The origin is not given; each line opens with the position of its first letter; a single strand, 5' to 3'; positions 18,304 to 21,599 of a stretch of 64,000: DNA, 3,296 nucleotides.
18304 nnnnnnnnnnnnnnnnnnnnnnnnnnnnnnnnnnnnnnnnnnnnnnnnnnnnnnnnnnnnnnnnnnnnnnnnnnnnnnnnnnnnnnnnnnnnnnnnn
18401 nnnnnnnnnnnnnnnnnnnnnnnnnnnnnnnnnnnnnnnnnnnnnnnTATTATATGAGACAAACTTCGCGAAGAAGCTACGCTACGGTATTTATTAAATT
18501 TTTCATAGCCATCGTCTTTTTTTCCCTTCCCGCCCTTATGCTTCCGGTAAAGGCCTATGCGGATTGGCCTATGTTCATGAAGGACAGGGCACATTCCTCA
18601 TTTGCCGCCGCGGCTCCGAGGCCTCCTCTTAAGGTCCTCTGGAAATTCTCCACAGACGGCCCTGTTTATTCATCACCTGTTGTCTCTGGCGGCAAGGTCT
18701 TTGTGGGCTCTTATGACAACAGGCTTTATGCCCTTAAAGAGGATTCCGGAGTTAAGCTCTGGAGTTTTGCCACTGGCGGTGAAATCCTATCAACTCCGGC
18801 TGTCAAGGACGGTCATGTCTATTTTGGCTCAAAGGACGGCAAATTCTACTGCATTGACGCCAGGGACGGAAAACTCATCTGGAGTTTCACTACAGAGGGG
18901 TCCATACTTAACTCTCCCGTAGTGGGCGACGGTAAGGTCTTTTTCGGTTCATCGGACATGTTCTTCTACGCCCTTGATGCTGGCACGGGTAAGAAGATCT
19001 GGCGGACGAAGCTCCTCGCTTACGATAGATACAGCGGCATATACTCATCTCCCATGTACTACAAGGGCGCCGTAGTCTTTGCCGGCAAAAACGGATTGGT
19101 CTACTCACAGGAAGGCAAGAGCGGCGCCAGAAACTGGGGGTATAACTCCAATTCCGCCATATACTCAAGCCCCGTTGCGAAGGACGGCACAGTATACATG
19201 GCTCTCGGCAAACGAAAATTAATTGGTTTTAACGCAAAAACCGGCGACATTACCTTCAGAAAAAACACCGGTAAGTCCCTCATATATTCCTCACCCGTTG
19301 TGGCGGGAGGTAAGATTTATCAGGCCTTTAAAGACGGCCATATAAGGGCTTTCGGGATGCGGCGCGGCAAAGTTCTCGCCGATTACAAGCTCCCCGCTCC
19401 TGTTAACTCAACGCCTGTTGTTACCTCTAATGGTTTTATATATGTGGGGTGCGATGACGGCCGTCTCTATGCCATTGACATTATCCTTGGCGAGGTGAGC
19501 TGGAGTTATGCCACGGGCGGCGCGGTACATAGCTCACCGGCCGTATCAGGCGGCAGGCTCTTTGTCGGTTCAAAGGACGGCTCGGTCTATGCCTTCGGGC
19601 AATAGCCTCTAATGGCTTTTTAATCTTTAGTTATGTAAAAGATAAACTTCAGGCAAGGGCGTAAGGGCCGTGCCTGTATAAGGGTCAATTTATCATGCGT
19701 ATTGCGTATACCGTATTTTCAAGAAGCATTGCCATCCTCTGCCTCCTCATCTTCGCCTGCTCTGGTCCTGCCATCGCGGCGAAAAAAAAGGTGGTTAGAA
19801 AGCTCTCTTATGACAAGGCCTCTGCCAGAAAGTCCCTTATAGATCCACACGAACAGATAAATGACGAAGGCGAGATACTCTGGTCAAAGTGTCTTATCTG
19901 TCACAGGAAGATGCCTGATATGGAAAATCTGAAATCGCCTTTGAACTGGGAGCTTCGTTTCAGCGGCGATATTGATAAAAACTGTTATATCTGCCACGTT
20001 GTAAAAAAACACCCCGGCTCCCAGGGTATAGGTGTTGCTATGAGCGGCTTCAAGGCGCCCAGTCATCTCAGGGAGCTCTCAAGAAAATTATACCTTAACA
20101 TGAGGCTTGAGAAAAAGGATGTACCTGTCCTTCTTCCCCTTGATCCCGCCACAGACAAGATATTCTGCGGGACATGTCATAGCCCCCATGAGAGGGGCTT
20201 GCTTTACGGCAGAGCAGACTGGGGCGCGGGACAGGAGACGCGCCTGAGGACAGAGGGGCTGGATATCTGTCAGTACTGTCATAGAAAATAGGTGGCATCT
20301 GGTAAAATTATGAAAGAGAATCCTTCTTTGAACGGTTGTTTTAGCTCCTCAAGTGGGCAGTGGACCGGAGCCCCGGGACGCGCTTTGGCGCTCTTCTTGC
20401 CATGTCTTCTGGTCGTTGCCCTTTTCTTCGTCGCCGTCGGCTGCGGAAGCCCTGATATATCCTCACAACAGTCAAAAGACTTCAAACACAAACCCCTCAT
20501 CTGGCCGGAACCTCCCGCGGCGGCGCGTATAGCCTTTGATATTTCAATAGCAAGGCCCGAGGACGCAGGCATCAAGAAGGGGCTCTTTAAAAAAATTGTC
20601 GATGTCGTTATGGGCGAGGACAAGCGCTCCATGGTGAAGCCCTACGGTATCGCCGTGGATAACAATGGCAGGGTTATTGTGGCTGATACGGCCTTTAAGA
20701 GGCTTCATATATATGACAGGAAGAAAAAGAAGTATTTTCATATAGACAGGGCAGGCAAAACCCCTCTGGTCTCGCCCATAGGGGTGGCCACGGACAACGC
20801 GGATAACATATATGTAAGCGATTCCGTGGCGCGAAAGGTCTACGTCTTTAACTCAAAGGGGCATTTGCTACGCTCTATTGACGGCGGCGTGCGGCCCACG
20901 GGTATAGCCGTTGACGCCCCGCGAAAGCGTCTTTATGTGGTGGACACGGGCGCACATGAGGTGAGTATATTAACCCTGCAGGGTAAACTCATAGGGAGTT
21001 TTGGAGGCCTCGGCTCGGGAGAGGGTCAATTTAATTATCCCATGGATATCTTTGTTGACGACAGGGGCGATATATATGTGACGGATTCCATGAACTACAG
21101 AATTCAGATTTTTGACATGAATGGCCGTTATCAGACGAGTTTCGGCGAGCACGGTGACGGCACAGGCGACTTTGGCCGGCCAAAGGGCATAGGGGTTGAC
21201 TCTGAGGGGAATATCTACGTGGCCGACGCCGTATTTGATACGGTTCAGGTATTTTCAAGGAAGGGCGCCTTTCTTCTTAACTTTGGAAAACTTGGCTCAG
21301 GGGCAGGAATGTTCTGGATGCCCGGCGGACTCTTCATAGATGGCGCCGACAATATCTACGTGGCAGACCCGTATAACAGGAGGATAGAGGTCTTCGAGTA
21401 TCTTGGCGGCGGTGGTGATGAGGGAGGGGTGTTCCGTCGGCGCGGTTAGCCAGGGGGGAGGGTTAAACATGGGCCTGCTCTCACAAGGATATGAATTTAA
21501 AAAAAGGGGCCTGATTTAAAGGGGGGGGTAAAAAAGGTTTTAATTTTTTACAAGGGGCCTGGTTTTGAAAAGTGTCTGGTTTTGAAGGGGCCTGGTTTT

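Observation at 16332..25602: Nine-gene multihaem cytochrome / beta-propeller / HAMP-only locus (32 CXXCH) with no porin, quinol dehydrogenase, catalytic subunit or regulator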

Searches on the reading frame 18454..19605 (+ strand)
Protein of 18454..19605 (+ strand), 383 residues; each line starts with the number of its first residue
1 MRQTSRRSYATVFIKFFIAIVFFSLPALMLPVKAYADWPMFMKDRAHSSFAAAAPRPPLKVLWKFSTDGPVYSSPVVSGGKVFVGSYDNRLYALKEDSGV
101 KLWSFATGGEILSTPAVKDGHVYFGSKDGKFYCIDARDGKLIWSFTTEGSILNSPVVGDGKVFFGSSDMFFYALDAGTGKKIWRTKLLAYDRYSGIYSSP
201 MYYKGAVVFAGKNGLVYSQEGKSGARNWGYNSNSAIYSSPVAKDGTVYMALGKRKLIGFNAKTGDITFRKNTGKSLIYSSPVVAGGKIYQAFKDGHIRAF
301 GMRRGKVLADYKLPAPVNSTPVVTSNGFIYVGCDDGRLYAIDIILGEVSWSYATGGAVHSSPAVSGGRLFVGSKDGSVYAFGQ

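Call 4: search_protein_families(library=pfam, proteins=[window:18454-19605:+], max_evalue=0.1)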
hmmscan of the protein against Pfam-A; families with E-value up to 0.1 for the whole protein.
window:18454-19605:+ (383 aa): 8 families
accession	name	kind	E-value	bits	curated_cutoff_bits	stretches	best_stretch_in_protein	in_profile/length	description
PF13570.13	Beta-prop_ACSF4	-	9.3e-60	203.2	133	2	60-300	82-327/329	Beta-alanine-activating enzyme, beta-propeller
PF13360.13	PQQ_2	-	1.2e-49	169.5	27.6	4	172-320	6-153/233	Outer membrane protein assembly factor BamB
PF01011.28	PQQ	-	4.3e-18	65.8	26.7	3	269-322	531-585/595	Glucose/ethanol/alcohol dehydrogenase, beta-propeller domain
PF20067.5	SSL_N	-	1.5e-06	28.4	18.9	0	323-340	28-45/46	Strictosidine synthase-like, N-terminal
PF23414.1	Beta-prop_EML_2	-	0.00012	22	90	1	293-381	18-108/266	Echinoderm microtubule-associated protein second beta-propeller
PF24796.1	WDR55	-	0.023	14.2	200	0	284-342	64-123/296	WDR55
PF25174.1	Beta-prop_THOC3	-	0.043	13.2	305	0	125-184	65-125/272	THOC3 beta-propeller domain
PF23586.2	Beta-prop_NWD2_C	-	0.064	12.8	33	0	296-341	294-339/341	NWD2 C-terminal beta-propeller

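Call 5: search_protein_families(library=ncbifam, proteins=[window:18454-19605:+], max_evalue=0.1)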
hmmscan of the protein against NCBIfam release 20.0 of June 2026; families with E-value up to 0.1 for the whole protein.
window:18454-19605:+ (383 aa): 9 families
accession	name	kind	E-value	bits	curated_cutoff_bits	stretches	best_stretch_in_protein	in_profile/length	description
TIGR03300.1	assembly_YfgL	equivalog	1.7e-49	168.5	285.2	3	75-185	61-171/377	outer membrane protein assembly factor BamB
NF053615.1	SerThrKinAfsKStmc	equivalog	1.5e-41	143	1300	3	20-180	648-805/809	protein serine/threonine kinase AfsK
NF008351.0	PRK11138.1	equivalog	2e-39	135.2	423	4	118-216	119-217/394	outer membrane protein assembly factor BamB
TIGR03075.1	PQQ_enz_alc_DH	subfamily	2.4e-26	92.4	480.05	4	113-214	63-174/530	PQQ-dependent dehydrogenase, methanol/ethanol family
TIGR04528.1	acido_non_PQQ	subfamily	1.2e-17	63.9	650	2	109-232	48-181/493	acido-empty-quinoprotein group A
TIGR03074.1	PQQ_membr_DH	subfamily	6.7e-10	37.4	832.65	1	155-204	705-751/783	membrane-bound PQQ-dependent dehydrogenase, glucose/quinate/shikimate family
NF041516.1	PA2928_fam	subfamily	1.9e-06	27.5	70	1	165-217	65-107/376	PA2928 family protein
NF050114.1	Rv3212_fam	equivalog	0.00053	19.3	150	0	57-106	52-98/393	Rv3212 family protein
NF053780.1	LigStilDioxNov2Alpha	equivalog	0.00086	17.8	650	0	113-177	119-183/482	lignostilbene-alpha,beta-dioxygenase NOV2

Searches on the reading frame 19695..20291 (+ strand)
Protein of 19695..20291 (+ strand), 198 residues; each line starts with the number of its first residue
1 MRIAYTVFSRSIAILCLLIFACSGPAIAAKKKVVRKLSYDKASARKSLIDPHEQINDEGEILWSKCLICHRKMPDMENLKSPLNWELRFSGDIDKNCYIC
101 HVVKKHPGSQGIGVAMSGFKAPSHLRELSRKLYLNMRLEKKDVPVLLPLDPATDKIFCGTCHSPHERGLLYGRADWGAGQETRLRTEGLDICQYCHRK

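Call 4: search_protein_families(library=pfam, proteins=[window:19695-20291:+], max_evalue=0.1)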
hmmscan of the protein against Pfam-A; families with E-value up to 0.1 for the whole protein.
window:19695-20291:+ (198 aa): 4 families
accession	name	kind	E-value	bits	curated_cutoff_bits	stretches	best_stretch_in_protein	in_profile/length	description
PF14537.11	Cytochrom_c3_2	-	4.8e-06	27.4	25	1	56-105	19-68/79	Cytochrome c3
PF14522.11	Cytochrome_C7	-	0.00023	21.4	24.8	0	94-196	13-66/67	Cytochrome c7 and related cytochrome c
PF09699.15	Paired_CXXCH_1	-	0.00094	19.3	20.6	1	154-197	6-37/41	Doubled CXXCH motif (Paired_CXXCH_1)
PF22113.1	Mtrc-MtrF_II-IV_dom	-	0.0028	17.6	30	1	65-198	8-129/176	Outer membrane cytochrome MtrC/MtrF-like, domains II/IV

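Call 5: search_protein_families(library=ncbifam, proteins=[window:19695-20291:+], max_evalue=0.1)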
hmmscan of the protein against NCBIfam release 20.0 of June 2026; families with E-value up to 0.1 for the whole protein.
window:19695-20291:+ (198 aa): 3 families
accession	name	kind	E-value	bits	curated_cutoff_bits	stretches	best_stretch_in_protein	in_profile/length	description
NF047727.1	4hemeCytCCctA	equivalog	0.002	18.2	180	0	51-88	45-82/109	tetraheme c-type cytochrome CctA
NF033196.2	c_type_nonphoto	exception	0.03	14.5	70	0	88-165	21-94/98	c-type cytochrome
TIGR01905.1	paired_CXXCH_1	subfamily_domain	0.032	14.1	25.2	0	158-166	9-17/41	doubled CXXCH domain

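Call 55: search_solved_structures(query=window:19695-20291:+, max_evalue=1)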
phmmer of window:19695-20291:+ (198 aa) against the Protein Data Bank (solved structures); distinct sequences matched with E-value up to 1: 2.
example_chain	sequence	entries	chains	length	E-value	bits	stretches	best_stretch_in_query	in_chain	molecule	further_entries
1jdl_A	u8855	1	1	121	0.065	16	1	58-83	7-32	CYTOCHROME C2, ISO-2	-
2ozy_A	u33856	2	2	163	0.79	12.4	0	64-167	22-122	Cytochrome c-type protein nrfB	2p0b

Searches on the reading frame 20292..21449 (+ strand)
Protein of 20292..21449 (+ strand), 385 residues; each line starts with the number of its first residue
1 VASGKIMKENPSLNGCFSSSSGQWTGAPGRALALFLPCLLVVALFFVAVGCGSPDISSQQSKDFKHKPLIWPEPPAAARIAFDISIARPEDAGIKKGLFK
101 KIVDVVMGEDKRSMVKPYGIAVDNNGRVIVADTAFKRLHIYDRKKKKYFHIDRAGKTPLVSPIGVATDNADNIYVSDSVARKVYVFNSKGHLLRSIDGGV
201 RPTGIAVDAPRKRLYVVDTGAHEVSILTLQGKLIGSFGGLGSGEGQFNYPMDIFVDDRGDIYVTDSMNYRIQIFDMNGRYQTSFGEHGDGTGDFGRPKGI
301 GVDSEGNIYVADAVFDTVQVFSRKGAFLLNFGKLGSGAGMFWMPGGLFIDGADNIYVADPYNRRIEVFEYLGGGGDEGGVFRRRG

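Call 4: search_protein_families(library=pfam, proteins=[window:20292-21449:+], max_evalue=0.1)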
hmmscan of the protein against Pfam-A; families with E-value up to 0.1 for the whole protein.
window:20292-21449:+ (385 aa): 8 families
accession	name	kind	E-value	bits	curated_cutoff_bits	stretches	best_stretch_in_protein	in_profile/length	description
PF01436.27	NHL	-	1.9e-29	100.6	20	4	247-274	1-28/28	NHL repeat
PF17170.10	DUF5128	-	2e-18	67.1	22.9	2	260-313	55-109/321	6-bladed beta-propeller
PF08450.18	SGL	-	2.2e-12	47.6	26.3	1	256-326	143-215/246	SMP-30/Gluconolactonase/LRE-like region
PF06739.17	SBBP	-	7.9e-11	42.2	20.5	1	297-311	15-29/38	Beta-propeller repeat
PF01731.26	Arylesterase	-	1.2e-08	35.5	21.3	1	184-227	38-81/86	Arylesterase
PF25021.1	TEN_NHL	-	1.7e-07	31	27.1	0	296-314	143-161/357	Teneurin NHL domain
PF22701.2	Mala_s_1-like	-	0.0067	16.7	27.5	0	118-227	43-156/195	Mal s 1 allergenic protein-like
PF07494.17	Reg_prop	-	0.067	13.9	20.4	0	248-263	5-20/24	Two component regulator propeller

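Call 5: search_protein_families(library=ncbifam, proteins=[window:20292-21449:+], max_evalue=0.1)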
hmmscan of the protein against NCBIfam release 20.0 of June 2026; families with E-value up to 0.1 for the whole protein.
window:20292-21449:+ (385 aa): 8 families
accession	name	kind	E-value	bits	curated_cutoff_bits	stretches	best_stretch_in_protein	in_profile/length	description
NF035926.1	scyF_NHL_VPEP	equivalog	1.9e-52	178.7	350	3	202-287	201-286/376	scytonemin biosynthesis PEP-CTERM protein ScyF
NF047780.1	LIC12708_fam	subfamily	6.9e-08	31.7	150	1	246-370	118-210/391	LIC_12708 family protein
NF033206.1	ScyE_fam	subfamily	4.6e-07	29.7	80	0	182-266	235-320/333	ScyD/ScyE family protein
TIGR03866.1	PQQ_ABC_repeats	subfamily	3.7e-06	26.2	287.3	1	166-278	6-114/310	PQQ-dependent catabolism-associated beta-propeller protein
NF052280.1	7_blade_YncE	equivalog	0.00042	19.2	400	1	115-275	75-244/338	7-bladed beta-propeller protein YncE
TIGR04183.1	Por_Secre_tail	domain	0.0087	16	23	0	261-290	13-43/72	T9SS type A sorting domain-containing protein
NF052340.1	hydrazine_beta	equivalog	0.022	13.8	560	0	201-230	275-304/372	hydrazine synthase subunit beta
TIGR02604.1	Piru_Ver_Nterm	subfamily_domain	0.073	12.4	122.2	0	248-271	14-37/367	PVC-type heme-binding CxxCH protein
